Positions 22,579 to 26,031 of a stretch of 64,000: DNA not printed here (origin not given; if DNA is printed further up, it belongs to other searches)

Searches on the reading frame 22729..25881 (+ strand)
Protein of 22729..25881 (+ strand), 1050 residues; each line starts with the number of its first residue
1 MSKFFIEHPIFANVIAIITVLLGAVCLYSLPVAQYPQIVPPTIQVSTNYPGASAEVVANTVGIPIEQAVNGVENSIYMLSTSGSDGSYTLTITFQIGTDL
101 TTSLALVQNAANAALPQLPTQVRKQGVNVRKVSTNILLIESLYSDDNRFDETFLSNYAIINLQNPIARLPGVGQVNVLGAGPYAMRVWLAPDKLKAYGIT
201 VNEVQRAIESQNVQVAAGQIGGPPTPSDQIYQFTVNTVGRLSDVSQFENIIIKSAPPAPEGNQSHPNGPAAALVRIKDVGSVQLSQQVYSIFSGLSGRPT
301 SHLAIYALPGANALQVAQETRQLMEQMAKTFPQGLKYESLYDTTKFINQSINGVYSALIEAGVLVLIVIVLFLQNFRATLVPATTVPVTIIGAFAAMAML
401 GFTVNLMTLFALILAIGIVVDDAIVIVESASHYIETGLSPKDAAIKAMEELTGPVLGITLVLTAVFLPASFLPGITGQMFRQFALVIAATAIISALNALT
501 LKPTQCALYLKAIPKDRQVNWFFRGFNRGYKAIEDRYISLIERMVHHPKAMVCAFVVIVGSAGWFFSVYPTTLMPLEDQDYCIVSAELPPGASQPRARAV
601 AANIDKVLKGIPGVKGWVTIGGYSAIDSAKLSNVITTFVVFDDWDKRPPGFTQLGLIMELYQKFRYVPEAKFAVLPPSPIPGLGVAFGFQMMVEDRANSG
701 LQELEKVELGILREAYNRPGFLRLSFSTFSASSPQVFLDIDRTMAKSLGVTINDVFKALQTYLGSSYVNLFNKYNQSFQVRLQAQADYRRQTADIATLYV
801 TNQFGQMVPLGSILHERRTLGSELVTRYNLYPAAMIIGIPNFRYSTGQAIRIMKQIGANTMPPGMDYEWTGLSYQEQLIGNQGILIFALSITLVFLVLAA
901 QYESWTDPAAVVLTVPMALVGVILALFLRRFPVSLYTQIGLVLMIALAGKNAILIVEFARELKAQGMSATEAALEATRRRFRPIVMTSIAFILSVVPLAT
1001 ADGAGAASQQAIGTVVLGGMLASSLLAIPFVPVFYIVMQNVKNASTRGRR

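Call 46: search_protein_families(library=pfam, proteins=[window:22729-25881:+], max_evalue=0.00001)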
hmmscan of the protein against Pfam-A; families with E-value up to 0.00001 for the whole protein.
window:22729-25881:+ (1050 aa): 2 families
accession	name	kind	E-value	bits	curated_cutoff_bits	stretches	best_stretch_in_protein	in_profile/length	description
PF00873.25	ACR_tran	-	0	1018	28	1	1-1038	1-1020/1021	AcrB/AcrD/AcrF family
PF03176.21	MMPL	-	1.7e-08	34.2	20.5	0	877-1035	139-299/333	MMPL family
